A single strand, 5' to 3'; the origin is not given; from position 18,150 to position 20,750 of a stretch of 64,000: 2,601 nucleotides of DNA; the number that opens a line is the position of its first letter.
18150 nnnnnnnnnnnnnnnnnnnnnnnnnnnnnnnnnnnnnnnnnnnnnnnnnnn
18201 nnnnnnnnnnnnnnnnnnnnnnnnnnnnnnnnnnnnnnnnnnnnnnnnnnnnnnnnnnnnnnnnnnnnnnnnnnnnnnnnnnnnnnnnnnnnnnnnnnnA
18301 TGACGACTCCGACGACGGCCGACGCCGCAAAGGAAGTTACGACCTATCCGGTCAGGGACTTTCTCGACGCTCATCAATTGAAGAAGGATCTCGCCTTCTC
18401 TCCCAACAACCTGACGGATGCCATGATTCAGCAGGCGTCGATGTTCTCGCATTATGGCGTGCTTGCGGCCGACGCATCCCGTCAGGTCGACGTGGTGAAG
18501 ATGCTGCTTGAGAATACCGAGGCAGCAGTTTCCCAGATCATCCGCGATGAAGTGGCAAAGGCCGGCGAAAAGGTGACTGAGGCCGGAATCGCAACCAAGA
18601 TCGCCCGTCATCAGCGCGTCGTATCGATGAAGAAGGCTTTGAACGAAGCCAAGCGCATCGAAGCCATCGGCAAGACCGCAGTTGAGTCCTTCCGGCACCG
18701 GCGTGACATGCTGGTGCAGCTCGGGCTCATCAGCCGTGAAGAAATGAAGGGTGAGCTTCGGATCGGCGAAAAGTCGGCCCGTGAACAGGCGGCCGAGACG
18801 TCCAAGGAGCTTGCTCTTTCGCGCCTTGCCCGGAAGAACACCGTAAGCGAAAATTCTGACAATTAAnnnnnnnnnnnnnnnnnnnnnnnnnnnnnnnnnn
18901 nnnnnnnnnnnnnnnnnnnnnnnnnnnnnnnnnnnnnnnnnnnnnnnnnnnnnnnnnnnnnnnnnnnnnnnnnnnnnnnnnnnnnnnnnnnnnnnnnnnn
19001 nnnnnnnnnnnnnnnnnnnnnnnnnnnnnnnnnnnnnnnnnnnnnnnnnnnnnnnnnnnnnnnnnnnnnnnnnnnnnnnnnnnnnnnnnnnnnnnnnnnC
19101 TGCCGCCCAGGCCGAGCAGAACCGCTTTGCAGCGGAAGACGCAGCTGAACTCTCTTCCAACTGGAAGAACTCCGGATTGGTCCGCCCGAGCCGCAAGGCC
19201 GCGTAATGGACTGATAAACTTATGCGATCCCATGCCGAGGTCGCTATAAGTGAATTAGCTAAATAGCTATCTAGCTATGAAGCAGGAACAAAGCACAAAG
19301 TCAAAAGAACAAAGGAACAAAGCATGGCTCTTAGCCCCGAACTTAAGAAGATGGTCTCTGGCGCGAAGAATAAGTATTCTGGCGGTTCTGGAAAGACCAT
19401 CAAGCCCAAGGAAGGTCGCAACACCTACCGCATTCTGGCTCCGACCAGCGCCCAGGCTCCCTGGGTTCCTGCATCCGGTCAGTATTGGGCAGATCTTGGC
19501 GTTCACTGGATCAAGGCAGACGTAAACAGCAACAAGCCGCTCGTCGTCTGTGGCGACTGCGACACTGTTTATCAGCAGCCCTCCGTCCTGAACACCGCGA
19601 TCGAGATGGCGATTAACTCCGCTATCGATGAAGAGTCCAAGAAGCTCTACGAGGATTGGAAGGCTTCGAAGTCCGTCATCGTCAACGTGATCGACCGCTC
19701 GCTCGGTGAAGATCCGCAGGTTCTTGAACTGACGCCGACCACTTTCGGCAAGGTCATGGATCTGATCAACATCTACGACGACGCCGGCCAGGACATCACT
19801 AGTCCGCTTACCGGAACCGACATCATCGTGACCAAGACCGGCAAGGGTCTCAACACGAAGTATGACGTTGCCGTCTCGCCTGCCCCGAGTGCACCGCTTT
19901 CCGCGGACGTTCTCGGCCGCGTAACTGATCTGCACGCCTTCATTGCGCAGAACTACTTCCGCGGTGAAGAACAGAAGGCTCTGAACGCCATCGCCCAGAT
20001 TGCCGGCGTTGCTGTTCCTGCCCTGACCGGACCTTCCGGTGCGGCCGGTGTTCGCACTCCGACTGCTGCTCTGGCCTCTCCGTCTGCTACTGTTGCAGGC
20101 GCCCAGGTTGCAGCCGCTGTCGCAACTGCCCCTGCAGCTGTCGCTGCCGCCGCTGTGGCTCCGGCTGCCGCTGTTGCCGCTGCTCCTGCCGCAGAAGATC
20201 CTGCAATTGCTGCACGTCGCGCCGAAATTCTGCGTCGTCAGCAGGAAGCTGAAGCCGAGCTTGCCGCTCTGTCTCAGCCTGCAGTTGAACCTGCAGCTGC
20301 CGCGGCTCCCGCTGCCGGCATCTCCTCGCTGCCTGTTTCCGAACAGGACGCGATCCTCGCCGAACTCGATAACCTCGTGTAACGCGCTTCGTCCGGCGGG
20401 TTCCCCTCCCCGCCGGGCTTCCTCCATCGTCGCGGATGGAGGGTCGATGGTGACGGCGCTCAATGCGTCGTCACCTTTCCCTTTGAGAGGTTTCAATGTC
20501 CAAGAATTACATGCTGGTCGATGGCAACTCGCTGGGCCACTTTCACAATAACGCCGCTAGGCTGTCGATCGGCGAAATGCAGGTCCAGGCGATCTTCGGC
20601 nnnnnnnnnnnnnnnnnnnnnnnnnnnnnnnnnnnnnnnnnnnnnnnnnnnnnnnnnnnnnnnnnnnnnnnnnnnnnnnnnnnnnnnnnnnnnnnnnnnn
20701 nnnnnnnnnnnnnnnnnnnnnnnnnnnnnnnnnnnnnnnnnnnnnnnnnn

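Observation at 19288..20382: gp32-like SSB with an (ACAAAG)5 leader and an Ala/Pro-rich insert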

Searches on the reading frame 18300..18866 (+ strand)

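Call 3: search_protein_families(library=pfam, proteins=[window:18300-18866:+], max_evalue=0.1)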
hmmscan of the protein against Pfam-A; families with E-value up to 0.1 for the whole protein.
window:18300-18866:+ (188 aa): 0 families

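Call 4: search_protein_families(library=phrogs, proteins=[window:18300-18866:+], max_evalue=0.01)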
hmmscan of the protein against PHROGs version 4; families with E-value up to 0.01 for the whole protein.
window:18300-18866:+ (188 aa): 4 families
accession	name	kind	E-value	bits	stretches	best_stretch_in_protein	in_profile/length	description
phrog_2058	-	unknown function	3.4e-33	115.7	1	25-154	22-151/158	-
phrog_1069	-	unknown function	1.8e-27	97.6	1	14-166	270-422/425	-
phrog_4969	-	unknown function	2.7e-16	60.8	1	23-161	201-339/362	-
phrog_9245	-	unknown function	1.1e-15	58.8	1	23-179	209-365/368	-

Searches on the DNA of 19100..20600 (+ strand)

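Call 6: search_dna_similar(query=window:19200-20500:+, collection=phages, mode=distant, max_rows=30)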
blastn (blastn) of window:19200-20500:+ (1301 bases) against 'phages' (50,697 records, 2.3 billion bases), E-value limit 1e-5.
Records with a match: 10; places in all: 10; records where one place covers at least 80% of the query: 3.
Best place of each record, by identity: 60-80% 10.
By first word of the organism name: Rhizobium 10.
By host as written in the record: Rhizobium etli CFN42 2; - 1; Rhizobium leguminosarum VF39SM 1; R. phaseoli sv. phaseoli INC 2-5 1; Rhizobium etli Y2_11 1; Rhizobium etli Y2_17 1; Rhizobium phaseoli N1_15 1; Rhizobium phaseoli N2_6 1; and 1 more.
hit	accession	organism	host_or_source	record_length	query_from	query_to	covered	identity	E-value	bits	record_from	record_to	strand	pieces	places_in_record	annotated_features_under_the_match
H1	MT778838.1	Rhizobium phage V1VFA-S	-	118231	23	1301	98%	75.0%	0e+0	856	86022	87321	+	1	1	hypothetical protein | 5'-3' exonuclease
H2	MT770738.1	Rhizobium phage B1VFA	Rhizobium leguminosarum VF39SM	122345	23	1301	98%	73.9%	0e+0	799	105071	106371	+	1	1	hypothetical protein | 5'-3' exonuclease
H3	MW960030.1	Rhizobium phage RHph_X66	R. phaseoli sv. phaseoli INC 2-5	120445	40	1301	97%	74.5%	0e+0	829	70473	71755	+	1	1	single-stranded DNA-binding protein | 5'-3' exonuclease protein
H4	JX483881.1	Rhizobium phage RHEph10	Rhizobium etli CFN42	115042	281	502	17%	70.5%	2e-17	97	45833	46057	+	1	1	hypothetical protein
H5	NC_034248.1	Rhizobium phage RHEph10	Rhizobium etli CFN42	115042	281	502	17%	70.5%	2e-17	97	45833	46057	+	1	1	single strand DNA binding protein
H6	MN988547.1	Rhizobium phage RHph_Y2_11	Rhizobium etli Y2_11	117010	281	502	17%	69.6%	1e-14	88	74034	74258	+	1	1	single-stranded DNA-binding protein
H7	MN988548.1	Rhizobium phage RHph_Y2_17_1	Rhizobium etli Y2_17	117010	281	502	17%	69.6%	1e-14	88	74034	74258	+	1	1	single-stranded DNA-binding protein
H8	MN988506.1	Rhizobium phage RHph_N1_15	Rhizobium phaseoli N1_15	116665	281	502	17%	69.5%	1e-14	89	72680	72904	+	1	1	single-stranded DNA-binding protein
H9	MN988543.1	Rhizobium phage RHph_N2_6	Rhizobium phaseoli N2_6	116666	281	502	17%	69.5%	1e-14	89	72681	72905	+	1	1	single-stranded DNA-binding protein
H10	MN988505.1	Rhizobium phage RHph_N1_10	Rhizobium phaseoli N1_10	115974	281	502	17%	69.0%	1e-13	84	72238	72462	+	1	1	single-stranded DNA-binding protein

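Call 10: get_annotated_region(hit=H1, flank=3000)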
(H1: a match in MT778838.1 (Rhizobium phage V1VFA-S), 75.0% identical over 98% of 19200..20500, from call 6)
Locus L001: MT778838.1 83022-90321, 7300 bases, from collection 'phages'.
description: Rhizobium phage V1VFA-S, complete genome.
organism: Rhizobium phage V1VFA-S (NCBI taxid 2763532)
taxonomy: Viruses; Duplodnaviria; Heunggongvirae; Uroviricota; Caudoviricetes
host: -; source: -; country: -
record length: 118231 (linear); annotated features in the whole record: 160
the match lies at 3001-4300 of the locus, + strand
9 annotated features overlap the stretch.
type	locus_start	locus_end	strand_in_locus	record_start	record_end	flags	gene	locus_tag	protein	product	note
CDS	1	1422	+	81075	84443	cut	-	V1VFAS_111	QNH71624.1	DNA polymerase III alpha subunit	-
CDS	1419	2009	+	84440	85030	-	-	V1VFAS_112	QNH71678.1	hypothetical protein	-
CDS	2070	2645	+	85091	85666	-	-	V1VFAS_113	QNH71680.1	hypothetical protein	-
CDS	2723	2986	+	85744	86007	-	-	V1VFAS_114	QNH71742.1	hypothetical protein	-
CDS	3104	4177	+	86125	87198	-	-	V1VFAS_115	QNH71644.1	hypothetical protein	-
CDS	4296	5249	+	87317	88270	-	-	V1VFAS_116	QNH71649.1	5'-3' exonuclease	-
CDS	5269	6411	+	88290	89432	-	-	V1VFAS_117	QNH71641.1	RecA-like protein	-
CDS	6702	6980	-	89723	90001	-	-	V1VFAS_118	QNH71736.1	hypothetical protein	-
CDS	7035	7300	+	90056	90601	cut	-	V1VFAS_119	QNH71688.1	hypothetical protein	-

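Call 11: get_annotated_region(hit=H2, flank=3000)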
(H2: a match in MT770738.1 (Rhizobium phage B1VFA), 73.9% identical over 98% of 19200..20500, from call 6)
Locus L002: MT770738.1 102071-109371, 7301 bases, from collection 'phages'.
description: Rhizobium phage B1VFA, complete genome.
organism: Rhizobium phage B1VFA (NCBI taxid 2759201)
taxonomy: Viruses; Duplodnaviria; Heunggongvirae; Uroviricota; Caudoviricetes
host: Rhizobium leguminosarum VF39SM; source: -; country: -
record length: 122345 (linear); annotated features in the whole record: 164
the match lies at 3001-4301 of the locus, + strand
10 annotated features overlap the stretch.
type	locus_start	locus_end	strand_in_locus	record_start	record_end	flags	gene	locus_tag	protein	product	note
CDS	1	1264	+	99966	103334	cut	-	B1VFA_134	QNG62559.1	DNA polymerase III alpha subunit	-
CDS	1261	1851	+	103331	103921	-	-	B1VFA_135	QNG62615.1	hypothetical protein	-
CDS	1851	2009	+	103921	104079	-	-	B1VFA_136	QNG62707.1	hypothetical protein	-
CDS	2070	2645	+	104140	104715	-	-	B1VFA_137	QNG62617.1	hypothetical protein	-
CDS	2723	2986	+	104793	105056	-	-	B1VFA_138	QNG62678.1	hypothetical protein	-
CDS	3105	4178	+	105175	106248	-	-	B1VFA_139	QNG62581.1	hypothetical protein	-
CDS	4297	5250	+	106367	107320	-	-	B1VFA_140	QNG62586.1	5'-3' exonuclease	-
CDS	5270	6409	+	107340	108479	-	-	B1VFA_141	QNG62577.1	RecA-like protein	-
CDS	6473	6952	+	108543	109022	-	-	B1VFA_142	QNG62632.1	hypothetical protein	-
CDS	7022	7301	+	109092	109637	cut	-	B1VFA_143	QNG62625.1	hypothetical protein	-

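Call 12: get_annotated_region(hit=H3, flank=3000)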
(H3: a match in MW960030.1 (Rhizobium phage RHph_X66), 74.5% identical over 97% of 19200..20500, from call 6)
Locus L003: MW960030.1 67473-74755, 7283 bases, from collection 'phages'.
description: Rhizobium phage RHph_X66, complete genome.
organism: Rhizobium phage RHph_X66 (NCBI taxid 2836081)
taxonomy: Viruses; Duplodnaviria; Heunggongvirae; Uroviricota; Caudoviricetes
host: R. phaseoli sv. phaseoli INC 2-5; source: Agricultural lands; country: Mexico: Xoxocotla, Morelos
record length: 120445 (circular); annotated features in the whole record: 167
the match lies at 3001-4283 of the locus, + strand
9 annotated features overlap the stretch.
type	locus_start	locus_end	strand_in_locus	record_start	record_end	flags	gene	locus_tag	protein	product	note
CDS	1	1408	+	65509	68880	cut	-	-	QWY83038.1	DNA polymerase III protein alpha subunit protein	-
CDS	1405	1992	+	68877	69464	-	-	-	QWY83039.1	hypothetical protein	-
CDS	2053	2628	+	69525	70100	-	-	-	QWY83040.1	hypothetical protein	-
CDS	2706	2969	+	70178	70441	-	-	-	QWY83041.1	hypothetical protein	-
CDS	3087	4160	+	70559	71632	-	-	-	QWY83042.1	single-stranded DNA-binding protein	-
CDS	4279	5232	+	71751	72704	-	-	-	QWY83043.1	5'-3' exonuclease protein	GO_function: GO:0003677 - DNA binding; GO_function: GO:0003824 - catalytic activity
CDS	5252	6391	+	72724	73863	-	-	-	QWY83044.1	recombinase protein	recombinase RecA protein; GO_function: GO:0003697 - single-stranded DNA binding; GO_function: GO:0005524 - ATP binding; ...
CDS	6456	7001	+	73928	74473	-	-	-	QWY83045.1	ASCH domain-containing protein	-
CDS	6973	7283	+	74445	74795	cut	-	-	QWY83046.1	hypothetical protein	-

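Call 13: get_annotated_region(hit=H5, flank=3000)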
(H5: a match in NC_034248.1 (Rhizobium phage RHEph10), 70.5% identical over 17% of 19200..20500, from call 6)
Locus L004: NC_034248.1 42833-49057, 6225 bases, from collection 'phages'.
description: Rhizobium phage RHEph10, complete genome.
organism: Rhizobium phage RHEph10 (NCBI taxid 1220717)
taxonomy: Viruses; Duplodnaviria; Heunggongvirae; Uroviricota; Caudoviricetes
host: Rhizobium etli CFN42; source: -; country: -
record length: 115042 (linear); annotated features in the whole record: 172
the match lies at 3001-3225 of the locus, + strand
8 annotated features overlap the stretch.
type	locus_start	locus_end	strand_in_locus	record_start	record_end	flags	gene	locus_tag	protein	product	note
CDS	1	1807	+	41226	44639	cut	-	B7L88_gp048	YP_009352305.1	DNA polymerase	PHP, C-terminal, DNA polymerase III, alpha subunit, uracil-DNA glycosylase-like, bacterial DNA polymerase III, alpha ...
CDS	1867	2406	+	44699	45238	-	-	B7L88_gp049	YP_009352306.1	hypothetical protein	-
CDS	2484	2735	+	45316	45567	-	-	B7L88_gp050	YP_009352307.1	hypothetical protein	-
CDS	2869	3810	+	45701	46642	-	-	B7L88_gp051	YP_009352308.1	single strand DNA binding protein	-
CDS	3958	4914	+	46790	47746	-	-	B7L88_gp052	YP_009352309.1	putative 5'-3' exonuclease protein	5'-3' exonuclease, alpha-helical arch, N-terminal 5'-3' exonuclease, SAM-fold domain, POG0133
CDS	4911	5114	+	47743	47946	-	-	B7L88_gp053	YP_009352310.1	hypothetical protein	-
CDS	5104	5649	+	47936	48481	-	-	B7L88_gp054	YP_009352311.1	hypothetical protein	-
CDS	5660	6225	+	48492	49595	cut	-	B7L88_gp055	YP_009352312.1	DNA recombination/repair protein RecA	DNA recombination and repair protein RecA, POG0233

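Call 14: get_annotated_region(hit=H8, flank=3000)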
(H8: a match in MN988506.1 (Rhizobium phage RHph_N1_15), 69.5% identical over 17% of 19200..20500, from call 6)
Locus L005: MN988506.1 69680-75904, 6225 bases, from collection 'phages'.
description: Rhizobium phage RHph_N1_15, complete genome.
organism: Rhizobium phage RHph_N1_15 (NCBI taxid 2509741)
taxonomy: Viruses; Duplodnaviria; Heunggongvirae; Uroviricota; Caudoviricetes
host: Rhizobium phaseoli N1_15; source: agricultural lands; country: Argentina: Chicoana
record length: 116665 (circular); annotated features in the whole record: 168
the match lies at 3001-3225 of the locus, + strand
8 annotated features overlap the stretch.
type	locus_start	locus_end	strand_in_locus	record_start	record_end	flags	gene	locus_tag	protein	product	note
CDS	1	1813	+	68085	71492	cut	-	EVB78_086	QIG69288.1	DNA polymerase III protein alpha subunit protein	GO_component: GO:0005737 - cytoplasm; GO_function: GO:0008408 - 3'-5' exonuclease activity; GO_function: GO:0003887 - ...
CDS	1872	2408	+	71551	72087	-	-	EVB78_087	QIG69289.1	hypothetical protein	-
CDS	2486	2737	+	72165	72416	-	-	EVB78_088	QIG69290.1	hypothetical protein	-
CDS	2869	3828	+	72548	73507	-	-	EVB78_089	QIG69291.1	single-stranded DNA-binding protein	-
CDS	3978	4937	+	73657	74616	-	-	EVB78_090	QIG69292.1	5'-3' exonuclease protein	GO_function: GO:0003677 - DNA binding; GO_function: GO:0008409 - 5'-3' exonuclease activity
CDS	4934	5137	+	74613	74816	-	-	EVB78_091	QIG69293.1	hypothetical protein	-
CDS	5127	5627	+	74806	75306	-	-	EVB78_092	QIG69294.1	hypothetical protein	-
CDS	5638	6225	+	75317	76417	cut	-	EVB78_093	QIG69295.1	recombinase protein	recombinase RecA protein; GO_function: GO:0003697 - single-stranded DNA binding; GO_function: GO:0005524 - ATP binding; ...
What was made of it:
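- Relatives are annotated as SSB (calls 12-14).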

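Call 34: search_rna_families(source=window, start=19100, end=20600, threshold=evalue, max_evalue=10)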
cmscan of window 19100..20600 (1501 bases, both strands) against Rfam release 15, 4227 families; matches with E-value up to 10: 8.
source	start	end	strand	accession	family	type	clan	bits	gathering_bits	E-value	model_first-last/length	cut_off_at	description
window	20176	20255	-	RF03207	mir-3960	Gene; miRNA;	-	20.5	73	5.9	1-73/73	no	mir-3960 microRNA precursor family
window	20085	20145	-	RF03211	mir-666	Gene; miRNA;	-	20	70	1.4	1-86/86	no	mir-666 microRNA precursor family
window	20081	20149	+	RF01390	isrG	Gene; sRNA;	-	18.2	100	0.025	133-201/279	no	isrG Hfq binding RNA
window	20109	20145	+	RF00498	EAV_LTH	Cis-reg; leader;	-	17.2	70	0.75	1-45/45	no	Equine arteritis virus leader TRS hairpin (LTH)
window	20253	20349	+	RF02169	PVT1_6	Gene; lncRNA;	-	16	45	5.5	1-113/113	no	Pvt1 oncogene conserved region 6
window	20149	20259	+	RF03587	mir-1202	Gene; miRNA;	-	15.8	80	9.8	1-80/80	no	mir-1202 microRNA precursor family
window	19450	19507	-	RF01130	sR46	Gene; snRNA; snoRNA; CD-box;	-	15.4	50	1.2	1-56/56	no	Small nucleolar RNA sR46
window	20129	20197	-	RF01390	isrG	Gene; sRNA;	-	11.6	100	2.1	133-201/279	no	isrG Hfq binding RNA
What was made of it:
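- On T4 gene 32-type autogenous translational operator: There is no Rfam hit (call 34).
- There is no Rfam match (call 34).
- Tried and rejected: An Rfam scan of 19100-20600 gave no credible family (call 34).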
